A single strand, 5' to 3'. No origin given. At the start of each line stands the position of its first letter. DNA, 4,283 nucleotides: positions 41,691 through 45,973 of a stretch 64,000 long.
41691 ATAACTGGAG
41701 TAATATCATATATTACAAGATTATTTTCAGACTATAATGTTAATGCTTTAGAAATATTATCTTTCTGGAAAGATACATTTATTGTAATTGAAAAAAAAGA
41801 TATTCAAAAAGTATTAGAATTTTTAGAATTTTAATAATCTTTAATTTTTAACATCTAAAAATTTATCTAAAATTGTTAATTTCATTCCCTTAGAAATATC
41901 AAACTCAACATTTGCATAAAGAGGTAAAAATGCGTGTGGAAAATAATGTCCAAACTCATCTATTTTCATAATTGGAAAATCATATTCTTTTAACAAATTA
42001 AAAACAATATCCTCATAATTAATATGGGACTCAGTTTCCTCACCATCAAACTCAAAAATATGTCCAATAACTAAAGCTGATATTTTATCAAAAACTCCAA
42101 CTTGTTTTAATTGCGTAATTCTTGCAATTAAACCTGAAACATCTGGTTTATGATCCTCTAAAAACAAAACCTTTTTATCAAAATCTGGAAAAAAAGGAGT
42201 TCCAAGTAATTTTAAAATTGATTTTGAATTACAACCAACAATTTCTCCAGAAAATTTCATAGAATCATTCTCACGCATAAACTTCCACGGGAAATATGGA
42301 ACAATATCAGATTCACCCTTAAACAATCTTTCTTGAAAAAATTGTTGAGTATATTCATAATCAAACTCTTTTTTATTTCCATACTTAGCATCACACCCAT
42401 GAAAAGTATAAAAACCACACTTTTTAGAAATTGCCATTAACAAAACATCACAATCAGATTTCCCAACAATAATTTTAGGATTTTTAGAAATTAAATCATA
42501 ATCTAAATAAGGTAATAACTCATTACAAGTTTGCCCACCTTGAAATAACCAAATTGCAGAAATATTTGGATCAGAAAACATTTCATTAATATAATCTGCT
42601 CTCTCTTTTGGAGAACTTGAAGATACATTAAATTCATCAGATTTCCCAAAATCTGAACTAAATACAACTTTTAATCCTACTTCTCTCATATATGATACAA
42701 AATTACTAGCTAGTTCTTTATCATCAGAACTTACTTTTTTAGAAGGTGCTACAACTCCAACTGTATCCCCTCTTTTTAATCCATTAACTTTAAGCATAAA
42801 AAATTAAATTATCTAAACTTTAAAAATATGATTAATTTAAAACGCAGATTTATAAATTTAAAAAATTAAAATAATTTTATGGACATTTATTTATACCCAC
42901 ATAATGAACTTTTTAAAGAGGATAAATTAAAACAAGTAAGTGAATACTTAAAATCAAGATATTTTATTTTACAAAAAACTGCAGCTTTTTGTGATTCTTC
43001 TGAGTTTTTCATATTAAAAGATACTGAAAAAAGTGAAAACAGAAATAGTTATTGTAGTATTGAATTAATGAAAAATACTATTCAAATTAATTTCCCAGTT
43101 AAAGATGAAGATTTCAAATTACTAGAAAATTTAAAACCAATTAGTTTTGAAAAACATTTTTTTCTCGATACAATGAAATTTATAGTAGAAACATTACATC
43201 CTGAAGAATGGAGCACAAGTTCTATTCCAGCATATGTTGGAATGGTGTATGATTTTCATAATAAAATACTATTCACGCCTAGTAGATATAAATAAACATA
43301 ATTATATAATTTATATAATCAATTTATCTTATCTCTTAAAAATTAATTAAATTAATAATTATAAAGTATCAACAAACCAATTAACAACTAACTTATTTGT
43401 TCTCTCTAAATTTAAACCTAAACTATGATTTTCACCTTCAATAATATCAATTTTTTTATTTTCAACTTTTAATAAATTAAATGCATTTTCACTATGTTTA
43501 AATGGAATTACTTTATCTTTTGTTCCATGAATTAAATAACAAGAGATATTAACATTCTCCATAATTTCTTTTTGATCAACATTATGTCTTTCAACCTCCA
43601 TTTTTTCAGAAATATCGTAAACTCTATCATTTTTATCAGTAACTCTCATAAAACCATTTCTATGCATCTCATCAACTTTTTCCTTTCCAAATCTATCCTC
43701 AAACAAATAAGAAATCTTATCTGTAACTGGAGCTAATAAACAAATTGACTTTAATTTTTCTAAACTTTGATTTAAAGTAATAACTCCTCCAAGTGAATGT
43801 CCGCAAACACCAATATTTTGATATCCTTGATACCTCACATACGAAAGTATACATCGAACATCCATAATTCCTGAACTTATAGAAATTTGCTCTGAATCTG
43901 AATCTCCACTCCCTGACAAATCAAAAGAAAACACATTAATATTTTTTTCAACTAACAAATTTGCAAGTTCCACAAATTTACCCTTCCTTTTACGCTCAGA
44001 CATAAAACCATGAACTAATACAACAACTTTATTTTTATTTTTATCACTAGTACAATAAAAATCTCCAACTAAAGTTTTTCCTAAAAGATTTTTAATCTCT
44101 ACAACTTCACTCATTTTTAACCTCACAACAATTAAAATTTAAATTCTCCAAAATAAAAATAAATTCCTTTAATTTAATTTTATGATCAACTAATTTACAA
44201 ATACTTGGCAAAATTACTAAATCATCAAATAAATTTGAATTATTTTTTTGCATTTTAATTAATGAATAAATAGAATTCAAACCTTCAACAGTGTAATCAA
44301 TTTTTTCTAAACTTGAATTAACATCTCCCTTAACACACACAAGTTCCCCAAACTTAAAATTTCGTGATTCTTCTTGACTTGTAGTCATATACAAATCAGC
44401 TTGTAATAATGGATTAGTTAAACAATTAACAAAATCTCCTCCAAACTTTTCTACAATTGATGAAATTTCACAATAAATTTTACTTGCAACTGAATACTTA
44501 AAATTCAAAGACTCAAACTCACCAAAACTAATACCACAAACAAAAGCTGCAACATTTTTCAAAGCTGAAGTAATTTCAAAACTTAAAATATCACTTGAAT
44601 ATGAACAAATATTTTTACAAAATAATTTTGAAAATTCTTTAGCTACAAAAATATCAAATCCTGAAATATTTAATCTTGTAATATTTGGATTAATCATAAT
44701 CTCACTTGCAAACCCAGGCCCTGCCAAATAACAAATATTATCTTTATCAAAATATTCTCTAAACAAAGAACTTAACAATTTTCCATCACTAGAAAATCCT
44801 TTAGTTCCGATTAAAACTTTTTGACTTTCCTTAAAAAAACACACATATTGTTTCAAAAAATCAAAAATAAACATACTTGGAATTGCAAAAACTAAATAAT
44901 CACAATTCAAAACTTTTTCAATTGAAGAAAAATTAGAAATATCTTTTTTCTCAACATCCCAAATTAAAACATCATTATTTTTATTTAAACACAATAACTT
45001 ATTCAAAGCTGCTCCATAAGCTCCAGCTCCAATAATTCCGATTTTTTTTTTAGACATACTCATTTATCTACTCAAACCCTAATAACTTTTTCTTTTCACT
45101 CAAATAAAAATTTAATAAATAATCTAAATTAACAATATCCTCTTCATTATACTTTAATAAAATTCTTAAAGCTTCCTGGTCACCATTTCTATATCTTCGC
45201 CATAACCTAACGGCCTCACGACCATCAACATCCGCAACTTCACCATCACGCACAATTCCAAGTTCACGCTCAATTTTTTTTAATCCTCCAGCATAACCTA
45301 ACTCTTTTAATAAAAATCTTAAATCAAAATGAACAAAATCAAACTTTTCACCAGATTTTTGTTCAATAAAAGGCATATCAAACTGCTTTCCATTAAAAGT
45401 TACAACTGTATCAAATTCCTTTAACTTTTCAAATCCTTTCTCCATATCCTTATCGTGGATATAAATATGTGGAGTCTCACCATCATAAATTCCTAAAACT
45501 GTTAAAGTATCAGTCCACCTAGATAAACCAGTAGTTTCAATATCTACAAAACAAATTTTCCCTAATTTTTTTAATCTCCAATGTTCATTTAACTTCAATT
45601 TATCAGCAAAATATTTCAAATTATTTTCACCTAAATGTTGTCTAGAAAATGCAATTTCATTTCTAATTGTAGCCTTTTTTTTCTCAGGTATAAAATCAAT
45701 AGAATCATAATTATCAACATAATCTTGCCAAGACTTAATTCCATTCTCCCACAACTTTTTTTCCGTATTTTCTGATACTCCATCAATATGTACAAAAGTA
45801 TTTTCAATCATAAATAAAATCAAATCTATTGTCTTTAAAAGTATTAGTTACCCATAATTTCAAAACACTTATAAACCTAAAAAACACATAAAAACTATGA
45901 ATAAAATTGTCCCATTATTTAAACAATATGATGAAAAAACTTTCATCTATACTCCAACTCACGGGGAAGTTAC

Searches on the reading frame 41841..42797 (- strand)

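Call 54: search_protein_families(library=pfam, proteins=[window:41841-42797:-], max_evalue=0.00001)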
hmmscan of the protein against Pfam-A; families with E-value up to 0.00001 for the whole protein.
window:41841-42797:- (318 aa): 2 families
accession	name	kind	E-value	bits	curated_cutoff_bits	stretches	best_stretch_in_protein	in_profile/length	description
PF02016.21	Peptidase_S66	-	4.2e-32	111.3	25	1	13-134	1-121/121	LD-carboxypeptidase N-terminal domain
PF17676.7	Peptidase_S66C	-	4.3e-21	76.2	23.7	1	183-298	1-119/120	LD-carboxypeptidase C-terminal domain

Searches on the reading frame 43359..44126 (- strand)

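Call 73: search_protein_families(library=pfam, proteins=[window:43359-44126:-], max_evalue=0.0001)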
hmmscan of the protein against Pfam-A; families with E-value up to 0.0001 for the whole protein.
window:43359-44126:- (255 aa): 7 families
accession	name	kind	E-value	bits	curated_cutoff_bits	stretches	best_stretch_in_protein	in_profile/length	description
PF12146.15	Hydrolase_4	-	2.9e-19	69.7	27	1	31-136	3-112/239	Serine aminopeptidase, S33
PF12697.13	Abhydrolase_6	-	1.1e-08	36.5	26.3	1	35-136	1-97/217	Alpha/beta hydrolase family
PF00561.26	Abhydrolase_1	-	2.9e-07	30.9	25.8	1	34-153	2-122/245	alpha/beta hydrolase fold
PF00326.27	Peptidase_S9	-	3.1e-07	30.6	22.6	1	99-253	60-208/213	Prolyl oligopeptidase family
PF12695.13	Abhydrolase_5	-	2.9e-06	27.6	27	0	99-133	53-89/164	Alpha/beta hydrolase family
PF20434.5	BD-FAE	-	7.1e-06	26.1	26.8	1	23-215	3-211/215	BD-FAE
PF02230.22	Abhydrolase_2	-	9.2e-05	22.8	23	0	182-235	145-200/217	Phospholipase/Carboxylesterase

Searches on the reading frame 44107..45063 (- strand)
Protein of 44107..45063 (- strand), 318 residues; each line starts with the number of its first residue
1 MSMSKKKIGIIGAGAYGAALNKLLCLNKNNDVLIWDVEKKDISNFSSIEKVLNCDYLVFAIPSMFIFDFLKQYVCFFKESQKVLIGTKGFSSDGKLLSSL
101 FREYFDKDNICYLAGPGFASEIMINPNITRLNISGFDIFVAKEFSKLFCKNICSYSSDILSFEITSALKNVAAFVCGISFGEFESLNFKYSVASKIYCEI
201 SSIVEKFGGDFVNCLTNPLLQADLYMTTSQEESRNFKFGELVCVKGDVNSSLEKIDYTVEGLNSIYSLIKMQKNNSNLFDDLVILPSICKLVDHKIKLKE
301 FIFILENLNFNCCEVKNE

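Call 54: search_protein_families(library=pfam, proteins=[window:44107-45063:-], max_evalue=0.00001)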
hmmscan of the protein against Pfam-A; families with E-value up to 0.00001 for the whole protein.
window:44107-45063:- (318 aa): 2 families
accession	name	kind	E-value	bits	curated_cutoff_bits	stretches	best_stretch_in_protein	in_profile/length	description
PF07479.19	NAD_Gly3P_dh_C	-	3.5e-18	66.6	25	1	158-302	1-141/142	NAD-dependent glycerol-3-phosphate dehydrogenase C-terminus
PF01210.29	NAD_Gly3P_dh_N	-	4.6e-18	66.1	23.1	1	46-123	61-141/158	NAD-dependent glycerol-3-phosphate dehydrogenase N-terminus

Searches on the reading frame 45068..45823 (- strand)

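Call 73: search_protein_families(library=pfam, proteins=[window:45068-45823:-], max_evalue=0.0001)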
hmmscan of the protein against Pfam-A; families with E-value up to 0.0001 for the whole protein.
window:45068-45823:- (251 aa): 1 family
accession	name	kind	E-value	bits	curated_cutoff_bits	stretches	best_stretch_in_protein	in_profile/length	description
PF13482.12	RNase_H_2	-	1.4e-35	123.1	22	1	91-237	1-161/165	RNase_H superfamily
